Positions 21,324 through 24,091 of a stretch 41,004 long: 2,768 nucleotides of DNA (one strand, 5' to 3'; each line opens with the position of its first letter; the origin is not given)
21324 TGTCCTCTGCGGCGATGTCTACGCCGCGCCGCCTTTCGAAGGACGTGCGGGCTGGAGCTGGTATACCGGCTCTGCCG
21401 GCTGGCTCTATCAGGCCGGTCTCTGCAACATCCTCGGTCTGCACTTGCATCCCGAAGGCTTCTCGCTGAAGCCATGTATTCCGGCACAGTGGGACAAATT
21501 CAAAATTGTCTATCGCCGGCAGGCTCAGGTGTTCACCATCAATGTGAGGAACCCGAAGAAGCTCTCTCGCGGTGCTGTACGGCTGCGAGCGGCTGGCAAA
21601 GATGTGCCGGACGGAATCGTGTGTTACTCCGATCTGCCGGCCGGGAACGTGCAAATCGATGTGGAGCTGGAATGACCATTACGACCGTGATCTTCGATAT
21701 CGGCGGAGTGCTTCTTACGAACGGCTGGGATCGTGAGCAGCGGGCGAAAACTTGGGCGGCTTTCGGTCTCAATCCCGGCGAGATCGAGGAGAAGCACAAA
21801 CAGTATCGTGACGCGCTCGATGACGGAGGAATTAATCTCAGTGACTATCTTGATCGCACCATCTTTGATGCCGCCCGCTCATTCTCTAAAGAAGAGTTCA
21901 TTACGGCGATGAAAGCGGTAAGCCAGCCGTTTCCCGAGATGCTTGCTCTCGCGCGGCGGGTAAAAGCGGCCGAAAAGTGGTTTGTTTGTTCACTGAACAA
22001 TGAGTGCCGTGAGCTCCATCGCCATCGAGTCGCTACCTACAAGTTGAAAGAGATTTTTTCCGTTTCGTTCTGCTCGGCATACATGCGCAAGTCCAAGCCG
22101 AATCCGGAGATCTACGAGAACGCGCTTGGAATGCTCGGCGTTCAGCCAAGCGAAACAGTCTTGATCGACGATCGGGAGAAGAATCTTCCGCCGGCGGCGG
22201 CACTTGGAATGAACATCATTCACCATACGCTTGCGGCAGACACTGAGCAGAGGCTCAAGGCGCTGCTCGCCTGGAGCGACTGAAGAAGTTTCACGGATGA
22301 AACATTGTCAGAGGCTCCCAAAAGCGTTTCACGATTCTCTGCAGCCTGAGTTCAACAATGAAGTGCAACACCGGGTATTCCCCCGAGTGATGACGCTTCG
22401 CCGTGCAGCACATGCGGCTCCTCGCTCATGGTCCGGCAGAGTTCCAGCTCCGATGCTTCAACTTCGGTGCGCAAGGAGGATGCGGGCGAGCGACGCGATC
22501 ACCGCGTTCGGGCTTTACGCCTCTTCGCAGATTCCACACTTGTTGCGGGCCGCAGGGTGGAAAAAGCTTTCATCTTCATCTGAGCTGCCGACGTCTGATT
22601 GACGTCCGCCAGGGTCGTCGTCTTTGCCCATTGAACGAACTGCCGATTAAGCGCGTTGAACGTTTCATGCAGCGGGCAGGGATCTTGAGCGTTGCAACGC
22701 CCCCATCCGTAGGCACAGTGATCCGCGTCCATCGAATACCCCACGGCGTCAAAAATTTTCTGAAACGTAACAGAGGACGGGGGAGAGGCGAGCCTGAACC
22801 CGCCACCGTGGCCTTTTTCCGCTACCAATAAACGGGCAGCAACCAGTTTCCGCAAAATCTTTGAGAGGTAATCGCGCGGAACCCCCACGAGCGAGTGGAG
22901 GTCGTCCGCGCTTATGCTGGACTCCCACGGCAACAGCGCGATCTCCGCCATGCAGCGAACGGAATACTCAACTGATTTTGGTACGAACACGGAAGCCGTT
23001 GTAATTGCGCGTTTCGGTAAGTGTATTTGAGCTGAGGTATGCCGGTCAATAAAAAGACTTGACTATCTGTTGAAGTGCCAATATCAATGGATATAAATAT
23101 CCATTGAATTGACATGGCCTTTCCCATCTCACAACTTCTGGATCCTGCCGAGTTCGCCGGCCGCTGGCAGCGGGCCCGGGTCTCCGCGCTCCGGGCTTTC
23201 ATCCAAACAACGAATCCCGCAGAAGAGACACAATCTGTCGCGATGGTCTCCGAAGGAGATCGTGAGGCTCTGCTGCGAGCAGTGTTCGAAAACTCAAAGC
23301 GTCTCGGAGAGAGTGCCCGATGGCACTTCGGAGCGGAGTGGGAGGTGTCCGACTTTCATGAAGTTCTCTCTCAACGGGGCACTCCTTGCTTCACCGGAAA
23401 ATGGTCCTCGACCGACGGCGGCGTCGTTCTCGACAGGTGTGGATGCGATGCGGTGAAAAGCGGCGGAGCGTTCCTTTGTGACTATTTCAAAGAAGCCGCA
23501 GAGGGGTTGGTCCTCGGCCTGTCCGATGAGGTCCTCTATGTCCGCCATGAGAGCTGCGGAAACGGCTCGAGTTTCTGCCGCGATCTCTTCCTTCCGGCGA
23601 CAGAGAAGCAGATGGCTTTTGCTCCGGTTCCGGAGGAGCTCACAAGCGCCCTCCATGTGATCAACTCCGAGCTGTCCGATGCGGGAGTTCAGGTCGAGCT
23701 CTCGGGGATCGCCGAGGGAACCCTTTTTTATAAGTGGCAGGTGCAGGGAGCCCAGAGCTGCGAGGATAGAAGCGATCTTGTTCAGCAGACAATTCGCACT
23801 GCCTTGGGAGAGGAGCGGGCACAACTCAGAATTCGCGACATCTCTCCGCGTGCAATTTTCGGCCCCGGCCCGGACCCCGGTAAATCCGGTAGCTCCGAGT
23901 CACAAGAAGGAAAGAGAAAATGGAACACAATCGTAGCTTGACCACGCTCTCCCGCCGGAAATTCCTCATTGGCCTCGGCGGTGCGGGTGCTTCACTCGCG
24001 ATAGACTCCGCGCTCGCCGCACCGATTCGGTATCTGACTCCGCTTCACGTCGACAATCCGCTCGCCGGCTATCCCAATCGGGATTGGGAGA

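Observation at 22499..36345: Self-contained periplasmic NXR/EBDH-type molybdoenzyme island of undetermined substrate, with its own Fe-S regulator and a complete Moco pathway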

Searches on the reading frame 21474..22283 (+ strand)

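Call 5: search_protein_families(library=pfam, proteins=[window:21474-22283:+], max_evalue=0.01)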
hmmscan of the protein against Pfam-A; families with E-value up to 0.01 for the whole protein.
window:21474-22283:+ (269 aa): 3 families
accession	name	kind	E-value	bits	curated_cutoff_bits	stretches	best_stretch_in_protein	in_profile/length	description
PF00702.32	Hydrolase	-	2.4e-14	54.6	26.4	1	69-245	1-191/191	haloacid dehalogenase-like hydrolase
PF13419.12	HAD_2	-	5e-09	36.9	23.8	1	113-249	39-176/178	Haloacid dehalogenase-like hydrolase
PF13242.12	Hydrolase_like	-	0.00065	20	22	1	207-247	3-44/75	HAD-hyrolase-like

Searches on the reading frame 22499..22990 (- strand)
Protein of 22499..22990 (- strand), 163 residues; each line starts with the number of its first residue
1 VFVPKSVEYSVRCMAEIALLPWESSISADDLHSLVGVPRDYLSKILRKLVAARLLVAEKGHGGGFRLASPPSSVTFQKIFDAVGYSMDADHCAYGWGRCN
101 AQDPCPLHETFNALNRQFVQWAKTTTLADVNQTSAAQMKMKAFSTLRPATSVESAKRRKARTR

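Call 4: search_protein_families(library=pfam, proteins=[window:22499-22990:-], max_evalue=0.01)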
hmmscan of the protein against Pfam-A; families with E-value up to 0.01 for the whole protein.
window:22499-22990:- (163 aa): 1 family
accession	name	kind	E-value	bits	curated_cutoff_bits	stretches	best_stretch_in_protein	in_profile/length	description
PF02082.26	Rrf2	-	3.5e-24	85.9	30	1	5-130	3-129/132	Iron-dependent Transcriptional regulator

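Call 7: search_protein_families(library=ncbifam, proteins=[window:22499-22990:-], max_evalue=0.001)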
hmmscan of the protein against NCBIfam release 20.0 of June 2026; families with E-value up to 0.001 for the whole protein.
window:22499-22990:- (163 aa): 6 families
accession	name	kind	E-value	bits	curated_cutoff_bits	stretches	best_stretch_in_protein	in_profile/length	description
TIGR00738.1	rrf2_super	superfamily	6.8e-24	84.2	73.3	1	2-130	2-130/132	Rrf2 family transcriptional regulator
TIGR02010.1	IscR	equivalog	6.7e-14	51.9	207.55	1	8-132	8-131/135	Fe-S cluster assembly transcriptional regulator IscR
TIGR02944.1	suf_reg_Xantho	equivalog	1e-13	51.8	110.65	1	5-130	6-130/130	SUF system Fe-S cluster assembly regulator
NF008110.0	PRK10857.1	equivalog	1.4e-10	41.2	275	1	8-131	8-130/164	Fe-S cluster assembly transcriptional regulator IscR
NF008240.0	PRK11014.1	equivalog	9.4e-09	35.4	182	1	7-135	7-132/141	nitric oxide-sensing transcriptional repressor NsrR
NF008886.0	PRK11920.1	equivalog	2e-05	24.3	193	1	5-135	5-136/153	iron-responsive transcriptional regulator RirA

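Call 83: search_solved_structures(query=window:22499-22990:-, max_evalue=0.001, show_alignments=2)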
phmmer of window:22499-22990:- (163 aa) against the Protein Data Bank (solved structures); distinct sequences matched with E-value up to 0.001: 5.
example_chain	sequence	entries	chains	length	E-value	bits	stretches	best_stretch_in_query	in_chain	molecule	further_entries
4hf2_A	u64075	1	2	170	8.5e-08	35.6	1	7-137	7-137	HTH-type transcriptional regulator IscR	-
7zpn_A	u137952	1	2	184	8.7e-08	35.6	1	8-129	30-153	HTH-type transcriptional regulator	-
4hf1_A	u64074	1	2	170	1.2e-07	35.1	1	7-137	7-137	HTH-type transcriptional regulator IscR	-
4hf0_A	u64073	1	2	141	1.4e-07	34.9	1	7-130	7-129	HTH-type transcriptional regulator IscR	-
4chu_A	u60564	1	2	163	4.6e-07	33.2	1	8-134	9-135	HTH-TYPE TRANSCRIPTIONAL REGULATOR ISCR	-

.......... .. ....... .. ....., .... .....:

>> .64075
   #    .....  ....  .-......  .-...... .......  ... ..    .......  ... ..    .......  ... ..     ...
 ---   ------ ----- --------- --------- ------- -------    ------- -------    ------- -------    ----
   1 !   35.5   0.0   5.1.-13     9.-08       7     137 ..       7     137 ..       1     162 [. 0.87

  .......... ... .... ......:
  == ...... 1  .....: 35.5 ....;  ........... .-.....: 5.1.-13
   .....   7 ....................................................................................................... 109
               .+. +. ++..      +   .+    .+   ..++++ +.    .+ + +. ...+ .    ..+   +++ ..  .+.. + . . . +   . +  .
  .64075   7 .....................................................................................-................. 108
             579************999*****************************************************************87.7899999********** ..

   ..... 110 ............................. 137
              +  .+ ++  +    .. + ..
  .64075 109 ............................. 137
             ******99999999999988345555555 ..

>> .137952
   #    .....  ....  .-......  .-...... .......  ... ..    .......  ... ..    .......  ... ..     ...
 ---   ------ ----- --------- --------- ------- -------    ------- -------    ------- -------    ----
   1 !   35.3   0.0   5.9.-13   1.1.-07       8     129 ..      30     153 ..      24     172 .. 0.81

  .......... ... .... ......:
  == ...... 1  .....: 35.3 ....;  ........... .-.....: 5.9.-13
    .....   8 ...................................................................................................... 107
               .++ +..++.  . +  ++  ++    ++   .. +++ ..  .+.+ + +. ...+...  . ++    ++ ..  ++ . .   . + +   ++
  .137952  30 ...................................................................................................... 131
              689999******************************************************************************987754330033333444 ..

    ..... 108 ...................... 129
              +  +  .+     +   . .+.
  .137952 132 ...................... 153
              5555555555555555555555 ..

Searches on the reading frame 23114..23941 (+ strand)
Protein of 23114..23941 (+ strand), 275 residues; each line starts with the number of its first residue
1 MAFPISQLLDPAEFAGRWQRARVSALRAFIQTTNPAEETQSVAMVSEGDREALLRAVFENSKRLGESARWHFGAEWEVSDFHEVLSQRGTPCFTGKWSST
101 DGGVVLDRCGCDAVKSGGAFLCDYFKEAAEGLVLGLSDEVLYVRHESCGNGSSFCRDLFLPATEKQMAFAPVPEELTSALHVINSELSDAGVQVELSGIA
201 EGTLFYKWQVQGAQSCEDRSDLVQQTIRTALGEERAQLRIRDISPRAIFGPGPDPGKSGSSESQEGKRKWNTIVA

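Call 4: search_protein_families(library=pfam, proteins=[window:23114-23941:+], max_evalue=0.01)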
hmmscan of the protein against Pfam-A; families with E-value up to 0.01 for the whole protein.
window:23114-23941:+ (275 aa): 0 families

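Call 7: search_protein_families(library=ncbifam, proteins=[window:23114-23941:+], max_evalue=0.001)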
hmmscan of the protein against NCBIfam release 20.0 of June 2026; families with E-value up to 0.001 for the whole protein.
window:23114-23941:+ (275 aa): 0 families

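Call 63: search_protein_families(library=pfam, alignment_id=A1, max_evalue=1)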
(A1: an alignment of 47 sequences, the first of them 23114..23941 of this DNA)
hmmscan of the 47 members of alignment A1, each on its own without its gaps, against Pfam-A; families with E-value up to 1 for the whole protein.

A. member 1, window:23114-23941:+ (275 aa): 0 families

B. families by the number of members that match (of 47 scanned): 15 families
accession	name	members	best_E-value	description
PF12644.12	DUF3782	2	0.00046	Protein of unknown function (DUF3782)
PF07823.17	CPDase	1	0.013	Cyclic phosphodiesterase-like protein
PF10686.14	YAcAr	1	0.025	YspA, cpYpsA-related SLOG family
PF24476.1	DUF7580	1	0.055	Domain of unknown function (DUF7580)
PF24564.1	DUF7605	1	0.056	Domain of unknown function (DUF7605)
PF19243.4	DUF5892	1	0.09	Family of unknown function (DUF5892)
PF19781.4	DUF6266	1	0.1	Family of unknown function (DUF6266)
PF05538.17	Campylo_MOMP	1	0.15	Campylobacter major outer membrane protein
PF03863.18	Phage_mat-A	1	0.15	Phage maturation protein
PF19656.5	DUF6159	1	0.16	Family of unknown function (DUF6159)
PF18875.5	AF4_int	1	0.2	AF4 interaction motif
PF21744.3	BAHCC1-like_Tudor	1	0.23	BAHCC1-like, Tudor domain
PF21874.1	CofJ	1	0.23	CofJ protein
PF14887.12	HMG_box_5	1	0.24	HMG (high mobility group) box 5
PF18129.7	SH3_12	1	0.34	Xrn1 SH3-like domain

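Call 65: search_solved_structures(query=A1, max_evalue=10, show_alignments=2)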
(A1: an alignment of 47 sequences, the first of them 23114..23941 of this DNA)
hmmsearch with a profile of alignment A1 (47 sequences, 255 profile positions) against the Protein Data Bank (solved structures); distinct sequences matched with E-value up to 10: 5.
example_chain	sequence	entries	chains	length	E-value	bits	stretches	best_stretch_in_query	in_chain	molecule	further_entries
7mqa_NS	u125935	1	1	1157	0.16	14.4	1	25-76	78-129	Probable ATP-dependent RNA helicase DHX37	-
3cs1_A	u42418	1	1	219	0.53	12.7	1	7-73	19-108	Flagellar calcium-binding protein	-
3dm9_B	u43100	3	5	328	1.3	11.4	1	169-215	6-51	Signal recognition particle receptor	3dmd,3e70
3gac_A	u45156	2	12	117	1.4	11.3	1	163-236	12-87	Macrophage migration inhibitory factor-like protein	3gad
2z51_A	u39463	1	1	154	1.6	11.1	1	176-247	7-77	NifU-like protein 2, chloroplast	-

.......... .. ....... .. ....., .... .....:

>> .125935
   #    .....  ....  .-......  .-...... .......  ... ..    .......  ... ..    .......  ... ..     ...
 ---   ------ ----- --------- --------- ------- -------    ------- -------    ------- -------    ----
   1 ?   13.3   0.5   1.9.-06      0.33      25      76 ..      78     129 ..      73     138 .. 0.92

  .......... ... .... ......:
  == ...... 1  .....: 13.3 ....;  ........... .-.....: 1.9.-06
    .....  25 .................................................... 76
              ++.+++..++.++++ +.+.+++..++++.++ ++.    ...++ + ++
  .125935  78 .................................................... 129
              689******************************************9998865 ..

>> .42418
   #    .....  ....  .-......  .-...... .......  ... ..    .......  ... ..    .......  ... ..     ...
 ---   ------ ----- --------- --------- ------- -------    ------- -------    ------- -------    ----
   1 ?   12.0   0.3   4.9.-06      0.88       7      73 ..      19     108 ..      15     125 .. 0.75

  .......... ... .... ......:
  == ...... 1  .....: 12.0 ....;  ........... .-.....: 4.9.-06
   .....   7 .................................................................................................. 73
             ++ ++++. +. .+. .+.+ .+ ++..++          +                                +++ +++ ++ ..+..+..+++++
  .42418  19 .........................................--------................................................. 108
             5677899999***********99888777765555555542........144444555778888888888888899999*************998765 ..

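Call 72: predict_structure(protein=window:23114-23941:+)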
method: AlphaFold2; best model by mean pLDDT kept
length: 275 residues; sequences in the alignment: 1
mean_pLDDT: 42.5   pTM: 0.37
mean pLDDT of the five models: 42.5, 42.0, 40.0, 36.0, 33.8
residues with pLDDT >= 90: 1; 70-90: 53; 50-70: 23; < 50: 198
segments of 3 or more residues with pLDDT < 50: 1-167, 245-275
pLDDT, mean of each block of 10 residues (from residue 1): 26 28 28 26 28 38 27 26 30 32 31 27 34 29 32 34 45 81 87 80 76 57 83 70 47 30 27 21
secondary structure, 60 per line:
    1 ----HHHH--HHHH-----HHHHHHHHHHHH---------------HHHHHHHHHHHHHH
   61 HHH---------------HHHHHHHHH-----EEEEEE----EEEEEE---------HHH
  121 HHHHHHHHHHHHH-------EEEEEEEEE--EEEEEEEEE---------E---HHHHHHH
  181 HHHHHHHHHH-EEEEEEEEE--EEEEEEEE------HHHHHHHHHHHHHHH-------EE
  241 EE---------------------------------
elements in order: H5-8 H11-14 H20-31 H47-63 H79-87 E93-98 E103-108 H118-133 E141-149 E152-160 H174-190 E192-200 E203-210 H217-231 E239-242
